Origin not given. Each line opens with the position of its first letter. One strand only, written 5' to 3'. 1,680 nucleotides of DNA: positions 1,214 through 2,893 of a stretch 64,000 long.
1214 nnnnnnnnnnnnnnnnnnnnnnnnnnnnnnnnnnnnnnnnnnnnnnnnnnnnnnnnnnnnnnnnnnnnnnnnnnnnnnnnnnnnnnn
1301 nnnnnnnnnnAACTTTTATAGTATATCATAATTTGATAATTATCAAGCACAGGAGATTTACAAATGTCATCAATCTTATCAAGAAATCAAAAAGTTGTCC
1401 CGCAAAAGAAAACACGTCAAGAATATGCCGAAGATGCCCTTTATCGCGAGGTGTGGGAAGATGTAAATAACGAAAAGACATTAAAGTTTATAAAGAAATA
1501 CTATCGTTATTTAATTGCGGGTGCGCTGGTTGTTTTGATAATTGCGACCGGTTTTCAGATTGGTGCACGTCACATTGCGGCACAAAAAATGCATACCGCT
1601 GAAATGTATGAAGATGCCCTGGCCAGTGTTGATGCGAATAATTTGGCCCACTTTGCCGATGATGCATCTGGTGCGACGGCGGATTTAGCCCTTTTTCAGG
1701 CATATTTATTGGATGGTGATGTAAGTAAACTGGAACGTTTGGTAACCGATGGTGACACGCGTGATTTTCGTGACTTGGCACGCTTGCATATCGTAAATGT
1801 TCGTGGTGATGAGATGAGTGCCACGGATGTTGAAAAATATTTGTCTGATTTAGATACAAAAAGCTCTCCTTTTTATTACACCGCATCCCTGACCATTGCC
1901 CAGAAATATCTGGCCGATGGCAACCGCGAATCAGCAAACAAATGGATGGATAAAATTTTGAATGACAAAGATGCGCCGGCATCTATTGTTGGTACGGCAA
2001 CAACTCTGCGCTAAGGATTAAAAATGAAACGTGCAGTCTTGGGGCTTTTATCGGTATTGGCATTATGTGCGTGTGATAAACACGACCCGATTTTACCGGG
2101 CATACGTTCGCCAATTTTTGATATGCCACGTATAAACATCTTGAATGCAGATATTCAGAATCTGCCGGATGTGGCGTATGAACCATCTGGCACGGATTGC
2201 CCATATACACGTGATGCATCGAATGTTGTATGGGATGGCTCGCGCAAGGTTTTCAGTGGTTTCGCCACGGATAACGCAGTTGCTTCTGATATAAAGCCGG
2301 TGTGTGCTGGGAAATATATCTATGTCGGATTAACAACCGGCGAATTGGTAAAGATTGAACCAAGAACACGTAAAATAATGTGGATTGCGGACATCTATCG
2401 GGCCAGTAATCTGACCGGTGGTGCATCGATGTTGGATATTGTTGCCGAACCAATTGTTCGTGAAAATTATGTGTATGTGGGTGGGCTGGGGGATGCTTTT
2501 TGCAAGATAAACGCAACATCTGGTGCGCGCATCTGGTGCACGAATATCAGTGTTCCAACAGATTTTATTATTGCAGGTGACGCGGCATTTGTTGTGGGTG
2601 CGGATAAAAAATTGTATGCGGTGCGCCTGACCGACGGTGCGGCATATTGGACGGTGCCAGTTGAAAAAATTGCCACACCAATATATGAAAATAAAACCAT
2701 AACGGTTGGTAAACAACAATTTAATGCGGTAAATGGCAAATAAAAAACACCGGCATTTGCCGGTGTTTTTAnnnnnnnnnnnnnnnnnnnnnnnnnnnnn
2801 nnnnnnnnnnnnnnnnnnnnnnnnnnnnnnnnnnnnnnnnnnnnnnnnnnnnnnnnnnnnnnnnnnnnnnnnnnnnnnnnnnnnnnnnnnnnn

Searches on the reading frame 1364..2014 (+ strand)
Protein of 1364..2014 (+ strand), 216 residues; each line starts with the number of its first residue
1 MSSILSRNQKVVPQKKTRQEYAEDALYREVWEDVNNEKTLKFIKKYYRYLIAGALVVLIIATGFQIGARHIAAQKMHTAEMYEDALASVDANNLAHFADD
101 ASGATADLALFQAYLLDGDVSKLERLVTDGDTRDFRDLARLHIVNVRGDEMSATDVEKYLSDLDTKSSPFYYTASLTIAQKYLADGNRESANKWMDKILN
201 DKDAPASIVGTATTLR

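Call 55: search_protein_families(library=pfam, proteins=[window:1364-2014:+], max_evalue=0.001)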
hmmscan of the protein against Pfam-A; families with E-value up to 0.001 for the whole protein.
window:1364-2014:+ (216 aa): 2 families
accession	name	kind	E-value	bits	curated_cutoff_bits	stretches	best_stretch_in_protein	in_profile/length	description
PF10858.15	DUF2659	-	3.3e-08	33.9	27.7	1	149-209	146-206/216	Protein of unknown function (DUF2659)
PF09976.15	TPR_21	-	4.9e-05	23.6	25.5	0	41-146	2-122/193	Tetratricopeptide repeat-like domain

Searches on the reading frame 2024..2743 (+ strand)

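Call 55: search_protein_families(library=pfam, proteins=[window:2024-2743:+], max_evalue=0.001)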
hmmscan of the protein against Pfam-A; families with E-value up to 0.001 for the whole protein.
window:2024-2743:+ (239 aa): 2 families
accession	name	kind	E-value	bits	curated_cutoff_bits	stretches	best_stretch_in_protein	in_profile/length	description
PF13360.13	PQQ_2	-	2.3e-16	60.6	27.6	1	81-210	103-232/233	Outer membrane protein assembly factor BamB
PF13570.13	Beta-prop_ACSF4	-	9.7e-07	28.9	133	1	85-227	92-223/329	Beta-alanine-activating enzyme, beta-propeller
